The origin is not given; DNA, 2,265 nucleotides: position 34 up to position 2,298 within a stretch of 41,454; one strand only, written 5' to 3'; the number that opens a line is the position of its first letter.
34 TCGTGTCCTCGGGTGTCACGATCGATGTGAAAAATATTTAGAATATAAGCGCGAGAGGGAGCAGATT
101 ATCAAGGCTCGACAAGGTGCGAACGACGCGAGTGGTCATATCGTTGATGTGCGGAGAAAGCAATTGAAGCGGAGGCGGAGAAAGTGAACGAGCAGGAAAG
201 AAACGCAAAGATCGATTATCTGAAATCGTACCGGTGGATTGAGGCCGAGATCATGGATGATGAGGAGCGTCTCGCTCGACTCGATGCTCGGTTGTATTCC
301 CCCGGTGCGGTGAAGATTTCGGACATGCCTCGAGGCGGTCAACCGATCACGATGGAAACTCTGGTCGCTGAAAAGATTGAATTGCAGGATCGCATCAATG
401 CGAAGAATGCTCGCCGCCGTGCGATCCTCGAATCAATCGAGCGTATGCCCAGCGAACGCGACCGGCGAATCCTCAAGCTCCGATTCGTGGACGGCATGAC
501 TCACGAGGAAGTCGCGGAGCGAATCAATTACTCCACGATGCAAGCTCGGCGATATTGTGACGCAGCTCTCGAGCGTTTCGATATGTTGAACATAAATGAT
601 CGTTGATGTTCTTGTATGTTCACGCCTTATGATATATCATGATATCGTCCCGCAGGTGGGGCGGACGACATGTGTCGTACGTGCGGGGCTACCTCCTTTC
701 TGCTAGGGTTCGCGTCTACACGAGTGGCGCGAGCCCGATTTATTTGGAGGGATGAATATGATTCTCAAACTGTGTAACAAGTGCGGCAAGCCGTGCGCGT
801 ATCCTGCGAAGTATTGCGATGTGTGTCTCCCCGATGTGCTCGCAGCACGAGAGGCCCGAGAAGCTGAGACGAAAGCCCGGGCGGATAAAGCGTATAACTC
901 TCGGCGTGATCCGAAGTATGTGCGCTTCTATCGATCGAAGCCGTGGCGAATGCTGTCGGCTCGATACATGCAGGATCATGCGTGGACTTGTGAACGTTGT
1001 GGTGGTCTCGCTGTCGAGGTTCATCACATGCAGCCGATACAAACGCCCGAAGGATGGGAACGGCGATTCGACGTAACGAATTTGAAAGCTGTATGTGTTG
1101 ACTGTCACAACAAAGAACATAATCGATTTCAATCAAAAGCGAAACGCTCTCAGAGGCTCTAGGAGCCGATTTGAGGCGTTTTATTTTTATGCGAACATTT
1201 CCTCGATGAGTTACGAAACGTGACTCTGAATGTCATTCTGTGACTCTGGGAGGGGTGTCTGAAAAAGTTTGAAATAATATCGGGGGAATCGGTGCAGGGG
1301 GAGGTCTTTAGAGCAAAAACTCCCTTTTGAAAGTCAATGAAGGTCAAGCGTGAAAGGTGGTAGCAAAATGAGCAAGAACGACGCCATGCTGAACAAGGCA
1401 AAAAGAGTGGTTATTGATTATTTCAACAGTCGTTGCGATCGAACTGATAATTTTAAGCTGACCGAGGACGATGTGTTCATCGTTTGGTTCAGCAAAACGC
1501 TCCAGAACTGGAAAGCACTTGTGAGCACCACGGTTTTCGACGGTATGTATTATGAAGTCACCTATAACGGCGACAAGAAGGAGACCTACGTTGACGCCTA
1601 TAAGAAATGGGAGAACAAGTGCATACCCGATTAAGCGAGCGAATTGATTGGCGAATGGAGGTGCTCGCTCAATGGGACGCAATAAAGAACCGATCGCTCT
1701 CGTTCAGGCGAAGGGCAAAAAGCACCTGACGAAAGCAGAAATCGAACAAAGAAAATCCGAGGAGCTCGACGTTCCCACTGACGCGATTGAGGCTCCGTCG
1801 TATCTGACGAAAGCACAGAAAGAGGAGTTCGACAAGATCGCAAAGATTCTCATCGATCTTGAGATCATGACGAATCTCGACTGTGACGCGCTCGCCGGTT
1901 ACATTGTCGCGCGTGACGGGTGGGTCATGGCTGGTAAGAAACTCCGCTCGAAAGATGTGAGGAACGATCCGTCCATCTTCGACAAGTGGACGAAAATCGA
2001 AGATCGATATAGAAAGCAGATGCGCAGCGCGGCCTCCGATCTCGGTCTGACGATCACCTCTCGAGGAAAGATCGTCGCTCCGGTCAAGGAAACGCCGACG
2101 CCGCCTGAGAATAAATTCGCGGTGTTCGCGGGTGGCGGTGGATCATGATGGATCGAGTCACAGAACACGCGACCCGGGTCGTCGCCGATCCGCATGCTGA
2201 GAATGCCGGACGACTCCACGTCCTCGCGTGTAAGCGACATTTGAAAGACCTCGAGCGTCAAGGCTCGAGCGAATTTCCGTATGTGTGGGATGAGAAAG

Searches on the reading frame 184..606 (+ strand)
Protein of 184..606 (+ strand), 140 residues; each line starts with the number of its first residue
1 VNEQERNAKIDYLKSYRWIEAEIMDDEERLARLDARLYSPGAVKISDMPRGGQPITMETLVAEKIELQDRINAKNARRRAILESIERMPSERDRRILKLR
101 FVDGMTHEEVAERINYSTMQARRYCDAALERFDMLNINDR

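Call 11: search_protein_families(library=pfam, proteins=[window:184-606:+], max_evalue=0.01)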
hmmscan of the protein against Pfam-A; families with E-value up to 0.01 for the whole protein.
window:184-606:+ (140 aa): 4 families
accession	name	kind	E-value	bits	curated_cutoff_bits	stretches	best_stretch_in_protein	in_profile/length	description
PF04545.22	Sigma70_r4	-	1.2e-08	34.7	24.1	1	90-131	6-47/50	Sigma-70, region 4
PF08281.18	Sigma70_r4_2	-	1.3e-06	28.4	25.7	1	79-117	2-39/54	Sigma-70, region 4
PF07638.17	Sigma70_ECF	-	0.0033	17.8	21.1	1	80-124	125-171/185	ECF sigma factor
PF13384.12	HTH_23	-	0.0096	16.2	24.6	0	92-124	4-37/50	Homeodomain-like domain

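Call 16: find_related_loci(query=window:184-606:+, collection=viral_contigs, flank=3000)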
Query window:184-606:+ (140 aa) in viral_contigs; peptide patterns used: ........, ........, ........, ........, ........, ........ (x = any residue, [..] = any of these).
15 stretches matched a pattern, but none encodes a relative of the query by tblastn (E <= 1e-3).

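Call 17: find_homologous_proteins(query=window:184-606:+)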
Query window:184-606:+ (140 aa): 98 proteins with E <= 0.001 among 227 candidates.
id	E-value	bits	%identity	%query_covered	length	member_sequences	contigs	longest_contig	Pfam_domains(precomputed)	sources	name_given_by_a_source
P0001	9.4e-84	295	100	100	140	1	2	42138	PF04545.23,PF08281.19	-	-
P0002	4.5e-79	280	95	99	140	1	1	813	PF04545.23,PF08281.19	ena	-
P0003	8.8e-78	276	94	99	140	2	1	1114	PF04545.23,PF08281.19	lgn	-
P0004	3.3e-77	274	93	99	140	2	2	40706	PF04545.23,PF08281.19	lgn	-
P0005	3.1e-74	265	91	99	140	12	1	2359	PF04545.23,PF08281.19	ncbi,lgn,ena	-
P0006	2.8e-72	258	88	99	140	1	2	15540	PF04545.23,PF08281.19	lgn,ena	-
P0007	7.4e-72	257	88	99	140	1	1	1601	PF04545.23,PF08281.19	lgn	-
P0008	8.0e-72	257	88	99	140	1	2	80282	PF04545.23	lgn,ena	-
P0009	8.1e-72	257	88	99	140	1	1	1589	PF04545.23,PF08281.19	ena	-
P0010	4.8e-71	254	88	99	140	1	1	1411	PF04545.23,PF08281.19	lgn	-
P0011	5.6e-71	254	88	99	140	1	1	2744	PF04545.23,PF08281.19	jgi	jgi:RNA polymerase sigma factor (sigma-70 family)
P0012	1.4e-70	253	86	99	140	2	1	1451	PF04545.23,PF08281.19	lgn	-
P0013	4.4e-69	248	87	99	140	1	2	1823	-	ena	-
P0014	3.7e-68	245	86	99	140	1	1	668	-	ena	-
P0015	2.5e-67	242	84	99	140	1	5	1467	PF04545.23,PF08281.19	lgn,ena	-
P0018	6.2e-67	241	83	99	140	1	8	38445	PF04545.23,PF08281.19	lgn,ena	-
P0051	4.0e-55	203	70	96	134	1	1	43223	-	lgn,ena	-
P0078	7.0e-51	189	66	96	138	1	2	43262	PF04545.23,PF08281.19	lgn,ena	-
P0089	3.3e-49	184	66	96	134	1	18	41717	PF07374.18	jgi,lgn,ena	jgi:DNA-directed RNA polymerase specialized sigma subunit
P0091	5.5e-49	183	64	100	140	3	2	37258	PF04545.23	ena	-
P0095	1.5e-47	178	66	97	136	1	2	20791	-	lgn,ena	-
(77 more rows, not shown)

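Call 18: find_encoding_contigs(protein=window:184-606:+, flank=3000, max_places=10)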
Protein window:184-606:+ (140 aa): 3 contigs read that carry it; 2 places shown.
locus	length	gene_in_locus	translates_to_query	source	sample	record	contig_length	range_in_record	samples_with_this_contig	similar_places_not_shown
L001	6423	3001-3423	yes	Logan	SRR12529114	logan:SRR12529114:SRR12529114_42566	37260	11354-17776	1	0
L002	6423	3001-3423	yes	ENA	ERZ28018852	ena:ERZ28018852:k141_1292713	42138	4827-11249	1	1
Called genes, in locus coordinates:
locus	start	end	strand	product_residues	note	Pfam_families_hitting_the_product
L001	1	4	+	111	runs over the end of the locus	PF03819:MazG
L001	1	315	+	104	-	PF18789:DarA_C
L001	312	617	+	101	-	PF11753:DUF3310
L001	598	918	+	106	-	-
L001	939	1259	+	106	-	-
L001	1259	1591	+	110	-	-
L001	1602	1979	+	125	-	-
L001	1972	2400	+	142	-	-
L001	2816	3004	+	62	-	-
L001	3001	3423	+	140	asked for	PF08281:Sigma70_r4_2 (weak), PF04545:Sigma70_r4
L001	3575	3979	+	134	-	PF01844:HNH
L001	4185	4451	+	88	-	PF19791:DUF6275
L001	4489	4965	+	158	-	PF05119:Terminase_4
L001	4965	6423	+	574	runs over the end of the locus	PF03354:TerL_ATPase, PF20441:TerL_nuclease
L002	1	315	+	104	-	PF18789:DarA_C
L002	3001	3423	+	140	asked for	PF08281:Sigma70_r4_2 (weak), PF04545:Sigma70_r4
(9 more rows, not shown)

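Call 19: find_encoding_contigs(protein=P0004, flank=10000, max_places=3)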
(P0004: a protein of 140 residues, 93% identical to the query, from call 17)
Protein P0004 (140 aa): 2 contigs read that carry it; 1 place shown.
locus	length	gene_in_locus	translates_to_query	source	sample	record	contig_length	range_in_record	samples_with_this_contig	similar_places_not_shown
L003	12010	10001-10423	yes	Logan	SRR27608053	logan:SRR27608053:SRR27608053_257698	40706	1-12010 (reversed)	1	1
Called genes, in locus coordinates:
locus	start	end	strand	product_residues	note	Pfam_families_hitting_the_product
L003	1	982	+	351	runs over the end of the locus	PF09588:YqaJ (weak)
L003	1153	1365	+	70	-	PF27910:Small_Trp_rich (weak)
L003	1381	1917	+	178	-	-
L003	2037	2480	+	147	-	-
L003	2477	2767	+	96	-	-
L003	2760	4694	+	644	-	PF09250:Prim-Pol, PF08706:D5_N (weak), PF19263:DUF5906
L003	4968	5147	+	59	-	-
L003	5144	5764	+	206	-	PF02511:Thy1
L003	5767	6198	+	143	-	-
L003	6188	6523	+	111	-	PF03819:MazG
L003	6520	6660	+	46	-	-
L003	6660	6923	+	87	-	PF11753:DUF3310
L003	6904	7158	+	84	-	-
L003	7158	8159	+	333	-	-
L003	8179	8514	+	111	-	-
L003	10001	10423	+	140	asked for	PF08281:Sigma70_r4_2 (weak), PF04545:Sigma70_r4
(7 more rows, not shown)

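Call 20: find_encoding_contigs(protein=P0018, flank=10000, max_places=3)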
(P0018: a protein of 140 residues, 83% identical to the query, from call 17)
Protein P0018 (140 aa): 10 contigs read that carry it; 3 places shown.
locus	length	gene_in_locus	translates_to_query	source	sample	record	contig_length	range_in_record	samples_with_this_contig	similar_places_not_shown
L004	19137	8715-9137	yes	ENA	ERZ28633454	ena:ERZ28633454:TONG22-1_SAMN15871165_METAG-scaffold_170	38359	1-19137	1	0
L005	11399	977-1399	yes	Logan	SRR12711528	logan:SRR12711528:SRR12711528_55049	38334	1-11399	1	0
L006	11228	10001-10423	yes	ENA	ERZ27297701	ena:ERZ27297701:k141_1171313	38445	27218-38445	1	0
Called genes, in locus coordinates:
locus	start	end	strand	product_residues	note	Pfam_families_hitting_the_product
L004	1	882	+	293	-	?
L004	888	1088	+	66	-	PF22811:Zn_ribbon_NrdR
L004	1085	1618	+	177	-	-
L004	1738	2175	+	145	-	-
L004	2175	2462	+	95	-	-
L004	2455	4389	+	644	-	PF09250:Prim-Pol, PF08706:D5_N, PF19263:DUF5906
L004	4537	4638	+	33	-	-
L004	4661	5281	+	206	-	PF02511:Thy1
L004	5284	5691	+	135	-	-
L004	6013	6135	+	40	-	-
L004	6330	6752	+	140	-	PF11753:DUF3310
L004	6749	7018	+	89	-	-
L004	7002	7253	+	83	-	-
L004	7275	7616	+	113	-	-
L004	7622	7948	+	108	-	-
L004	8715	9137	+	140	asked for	PF08281:Sigma70_r4_2 (weak), PF04545:Sigma70_r4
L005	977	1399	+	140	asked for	PF08281:Sigma70_r4_2 (weak), PF04545:Sigma70_r4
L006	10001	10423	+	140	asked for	PF08281:Sigma70_r4_2 (weak), PF04545:Sigma70_r4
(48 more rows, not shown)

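Call 21: find_encoding_contigs(protein=P0051, flank=10000, max_places=3)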
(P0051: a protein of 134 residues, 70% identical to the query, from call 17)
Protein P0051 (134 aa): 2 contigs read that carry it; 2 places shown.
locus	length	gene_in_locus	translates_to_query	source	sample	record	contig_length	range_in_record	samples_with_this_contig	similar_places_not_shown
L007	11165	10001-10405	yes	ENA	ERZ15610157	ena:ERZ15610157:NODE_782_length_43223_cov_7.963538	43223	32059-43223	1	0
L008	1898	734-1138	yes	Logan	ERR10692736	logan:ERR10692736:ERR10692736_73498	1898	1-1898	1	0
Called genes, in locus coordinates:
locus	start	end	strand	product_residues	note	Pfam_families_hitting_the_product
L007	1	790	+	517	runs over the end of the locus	PF04404:ERF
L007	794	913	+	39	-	-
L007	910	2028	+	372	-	PF09588:YqaJ (weak)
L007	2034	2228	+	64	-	PF22811:Zn_ribbon_NrdR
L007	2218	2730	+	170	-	-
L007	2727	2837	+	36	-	-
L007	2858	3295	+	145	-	-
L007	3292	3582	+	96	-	-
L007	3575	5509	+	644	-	PF09250:Prim-Pol, PF08706:D5_N, PF19263:DUF5906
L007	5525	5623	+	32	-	-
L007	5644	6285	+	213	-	-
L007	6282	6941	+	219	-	PF02511:Thy1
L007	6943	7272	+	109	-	-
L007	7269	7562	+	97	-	-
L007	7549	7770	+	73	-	PF18789:DarA_C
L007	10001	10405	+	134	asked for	-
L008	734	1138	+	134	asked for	-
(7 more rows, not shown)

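Call 40: find_encoding_contigs(protein=P0089, flank=10000, max_places=4)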
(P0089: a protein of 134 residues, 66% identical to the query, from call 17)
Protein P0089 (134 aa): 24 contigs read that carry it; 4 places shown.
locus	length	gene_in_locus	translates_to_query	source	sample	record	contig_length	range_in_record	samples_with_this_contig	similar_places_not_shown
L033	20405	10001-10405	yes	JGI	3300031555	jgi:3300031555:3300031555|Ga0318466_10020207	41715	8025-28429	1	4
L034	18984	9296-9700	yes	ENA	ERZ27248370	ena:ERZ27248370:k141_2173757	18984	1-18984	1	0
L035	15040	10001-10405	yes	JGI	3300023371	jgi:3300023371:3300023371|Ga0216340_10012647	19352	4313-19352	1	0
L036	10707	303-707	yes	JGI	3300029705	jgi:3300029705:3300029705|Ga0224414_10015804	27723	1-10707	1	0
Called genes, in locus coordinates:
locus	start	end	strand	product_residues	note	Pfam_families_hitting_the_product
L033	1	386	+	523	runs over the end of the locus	PF04404:ERF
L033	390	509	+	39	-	-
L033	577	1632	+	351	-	PF09588:YqaJ (weak)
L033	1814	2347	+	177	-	-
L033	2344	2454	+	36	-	-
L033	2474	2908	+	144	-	-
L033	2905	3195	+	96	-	-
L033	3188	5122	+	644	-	PF09250:Prim-Pol (weak), PF08706:D5_N, PF19263:DUF5906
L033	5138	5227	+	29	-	-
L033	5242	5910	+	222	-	PF02511:Thy1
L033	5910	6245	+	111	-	PF03819:MazG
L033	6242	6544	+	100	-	-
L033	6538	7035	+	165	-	PF13353:Fer4_12, PF04055:Radical_SAM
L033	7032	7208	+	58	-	-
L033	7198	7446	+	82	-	PF11753:DUF3310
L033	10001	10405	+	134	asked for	PF07374:DUF1492 (weak)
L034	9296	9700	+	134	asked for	PF07374:DUF1492 (weak)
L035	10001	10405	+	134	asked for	PF07374:DUF1492 (weak)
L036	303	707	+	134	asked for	PF07374:DUF1492 (weak)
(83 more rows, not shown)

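Call 51: find_encoding_contigs(protein=P0078, flank=10000, max_places=2)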
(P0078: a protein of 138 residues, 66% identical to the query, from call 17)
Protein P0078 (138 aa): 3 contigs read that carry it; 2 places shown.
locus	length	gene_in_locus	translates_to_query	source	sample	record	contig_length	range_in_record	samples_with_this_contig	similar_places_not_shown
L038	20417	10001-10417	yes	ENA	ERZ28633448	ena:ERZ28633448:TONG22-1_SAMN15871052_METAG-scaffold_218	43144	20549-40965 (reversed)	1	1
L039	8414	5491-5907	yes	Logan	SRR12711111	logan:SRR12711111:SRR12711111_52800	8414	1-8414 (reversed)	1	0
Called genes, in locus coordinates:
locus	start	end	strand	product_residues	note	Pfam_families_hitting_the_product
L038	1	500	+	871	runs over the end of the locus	PF04404:ERF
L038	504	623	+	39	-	-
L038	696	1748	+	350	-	PF09588:YqaJ (weak)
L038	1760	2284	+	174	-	-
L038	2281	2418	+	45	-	-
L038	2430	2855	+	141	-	-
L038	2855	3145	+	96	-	-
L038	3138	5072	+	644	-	PF09250:Prim-Pol, PF08706:D5_N, PF19263:DUF5906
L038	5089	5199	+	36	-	-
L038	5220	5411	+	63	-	-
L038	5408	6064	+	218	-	PF02511:Thy1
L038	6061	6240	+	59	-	-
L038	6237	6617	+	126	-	-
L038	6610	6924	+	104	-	-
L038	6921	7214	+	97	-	-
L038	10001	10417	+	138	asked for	PF08281:Sigma70_r4_2 (weak), PF04545:Sigma70_r4 (weak)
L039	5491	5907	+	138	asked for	PF08281:Sigma70_r4_2 (weak), PF04545:Sigma70_r4 (weak)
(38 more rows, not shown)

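Call 52: find_encoding_contigs(protein=P0091, flank=10000, max_places=2)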
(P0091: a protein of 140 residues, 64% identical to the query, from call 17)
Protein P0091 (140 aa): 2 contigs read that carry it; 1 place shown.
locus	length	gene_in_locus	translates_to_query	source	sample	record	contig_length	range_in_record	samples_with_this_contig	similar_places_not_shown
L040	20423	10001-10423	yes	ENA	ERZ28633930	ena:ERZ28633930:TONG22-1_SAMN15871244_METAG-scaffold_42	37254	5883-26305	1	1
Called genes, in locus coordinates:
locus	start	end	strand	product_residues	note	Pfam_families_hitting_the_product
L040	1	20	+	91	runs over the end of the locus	-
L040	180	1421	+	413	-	PF00176:SNF2-rel_dom, PF04851:ResIII (weak), PF00271:Helicase_C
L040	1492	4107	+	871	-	PF04404:ERF (weak)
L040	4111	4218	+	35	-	-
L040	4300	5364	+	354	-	PF09588:YqaJ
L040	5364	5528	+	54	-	-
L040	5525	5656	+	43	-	-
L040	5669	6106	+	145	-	-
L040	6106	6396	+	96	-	-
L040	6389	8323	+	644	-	PF09250:Prim-Pol (weak), PF08706:D5_N (weak), PF19263:DUF5906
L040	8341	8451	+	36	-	-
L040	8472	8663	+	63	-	-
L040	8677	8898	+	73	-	PF11753:DUF3310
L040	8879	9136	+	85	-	-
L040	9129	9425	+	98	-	-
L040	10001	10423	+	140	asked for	PF04545:Sigma70_r4 (weak)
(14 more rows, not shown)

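Call 53: find_encoding_contigs(protein=P0095, flank=10000, max_places=2)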
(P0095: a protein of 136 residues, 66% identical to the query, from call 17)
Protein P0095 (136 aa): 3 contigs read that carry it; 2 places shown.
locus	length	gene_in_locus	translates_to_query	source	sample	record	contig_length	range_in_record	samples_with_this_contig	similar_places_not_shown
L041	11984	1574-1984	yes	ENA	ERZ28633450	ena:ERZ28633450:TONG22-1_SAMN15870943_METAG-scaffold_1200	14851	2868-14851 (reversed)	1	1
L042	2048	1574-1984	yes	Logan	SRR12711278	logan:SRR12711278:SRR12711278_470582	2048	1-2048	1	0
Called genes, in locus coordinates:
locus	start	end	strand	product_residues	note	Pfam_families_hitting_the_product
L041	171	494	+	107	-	-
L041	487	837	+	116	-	-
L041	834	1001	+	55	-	-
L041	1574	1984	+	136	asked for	-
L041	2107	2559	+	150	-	PF01844:HNH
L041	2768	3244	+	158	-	PF05119:Terminase_4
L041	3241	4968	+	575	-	PF03354:TerL_ATPase, PF20441:TerL_nuclease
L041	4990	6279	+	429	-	PF04860:Phage_portal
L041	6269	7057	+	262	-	-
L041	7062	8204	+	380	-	PF05065:Phage_capsid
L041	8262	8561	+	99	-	-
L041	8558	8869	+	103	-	PF05521:Phage_HCP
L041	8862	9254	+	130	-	-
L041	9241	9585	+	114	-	-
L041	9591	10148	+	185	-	-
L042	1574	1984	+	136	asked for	-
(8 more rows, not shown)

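Call 90: search_protein_families(library=ncbifam, proteins=[window:184-606:+], max_evalue=0.01)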
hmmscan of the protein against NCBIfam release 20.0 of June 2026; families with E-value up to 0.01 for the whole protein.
window:184-606:+ (140 aa): 22 families
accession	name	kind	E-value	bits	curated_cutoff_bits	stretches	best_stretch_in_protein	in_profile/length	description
TIGR02937.1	sigma70-ECF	superfamily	1.5e-11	44.2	42.9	1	6-130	61-159/165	sigma-70 family RNA polymerase sigma factor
TIGR02980.1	SigBFG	subfamily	7.9e-09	35.5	234.35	1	58-131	149-221/227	SigB/SigF/SigG family RNA polymerase sigma factor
NF005514.0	PRK07122.1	subfamily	3.5e-07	29.7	372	1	69-131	201-258/264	RNA polymerase sigma factor SigF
NF006071.0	PRK08215.1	equivalog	4.4e-07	29.8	372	1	61-132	183-253/258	RNA polymerase sporulation sigma factor SigG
TIGR02850.1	spore_sigG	equivalog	9e-07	28.6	457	1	62-132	181-250/254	RNA polymerase sporulation sigma factor SigG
TIGR02985.1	Sig70_bacteroi1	subfamily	1.8e-05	25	126.4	1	68-130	96-156/162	RNA polymerase sigma-70 factor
TIGR02941.1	Sigma_B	equivalog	2.7e-05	23.8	315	1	74-130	191-247/255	RNA polymerase sigma factor SigB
TIGR02984.1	Sig-70_plancto1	subfamily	0.00033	20.3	183.75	1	78-132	131-184/189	RNA polymerase sigma-70 factor, Planctomycetaceae-specific subfamily 1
TIGR02885.1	spore_sigF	equivalog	0.00043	20.2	321.45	1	52-130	152-225/231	RNA polymerase sporulation sigma factor SigF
TIGR02983.1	SigE-fam_strep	subfamily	0.00053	19.9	141.55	1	71-131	94-153/162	SigE family RNA polymerase sigma factor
NF005644.0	PRK07408.1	subfamily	0.00053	19.7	261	1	58-132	179-249/258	RNA polymerase sigma factor SigF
NF004052.0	PRK05572.1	subfamily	0.00083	18.9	311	1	52-129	173-243/252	SigF/SigG family RNA polymerase sporulation sigma factor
NF058625.1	sigma_PG0214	equivalog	0.001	18.8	130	1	66-122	93-147/170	GFO_1088 family ECF-type sigma factor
TIGR02989.1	Sig-70_gvs1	subfamily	0.0013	18.7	124.55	1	59-122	85-144/158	RNA polymerase sigma-70 factor, Rhodopirellula/Verrucomicrobium family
TIGR02479.1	FliA_WhiG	subfamily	0.0016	18.2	189.6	1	57-117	145-204/224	FliA/WhiG family RNA polymerase sigma factor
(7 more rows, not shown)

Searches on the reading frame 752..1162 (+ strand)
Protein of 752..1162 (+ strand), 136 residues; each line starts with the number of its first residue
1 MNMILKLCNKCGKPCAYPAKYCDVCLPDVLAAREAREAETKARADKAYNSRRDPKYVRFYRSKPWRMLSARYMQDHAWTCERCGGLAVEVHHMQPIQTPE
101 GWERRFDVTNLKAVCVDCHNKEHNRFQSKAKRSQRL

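Call 11: search_protein_families(library=pfam, proteins=[window:752-1162:+], max_evalue=0.01)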
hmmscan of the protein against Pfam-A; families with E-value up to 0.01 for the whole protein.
window:752-1162:+ (136 aa): 1 family
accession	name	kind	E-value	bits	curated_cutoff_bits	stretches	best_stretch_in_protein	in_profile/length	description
PF01844.29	HNH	-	1.4e-07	32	21.4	1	80-125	1-47/47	HNH endonuclease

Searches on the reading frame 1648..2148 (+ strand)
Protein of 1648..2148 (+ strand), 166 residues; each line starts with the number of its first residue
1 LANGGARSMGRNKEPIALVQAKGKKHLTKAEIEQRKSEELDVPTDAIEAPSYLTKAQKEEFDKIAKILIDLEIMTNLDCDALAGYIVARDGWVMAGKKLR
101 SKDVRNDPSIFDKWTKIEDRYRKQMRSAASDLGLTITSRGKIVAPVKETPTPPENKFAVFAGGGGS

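Call 11: search_protein_families(library=pfam, proteins=[window:1648-2148:+], max_evalue=0.01)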
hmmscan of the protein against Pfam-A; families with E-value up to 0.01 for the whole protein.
window:1648-2148:+ (166 aa): 1 family
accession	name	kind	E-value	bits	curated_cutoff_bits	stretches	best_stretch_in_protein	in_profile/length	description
PF05119.17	Terminase_4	-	9.5e-14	52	24.7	1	58-147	2-96/98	Phage terminase, small subunit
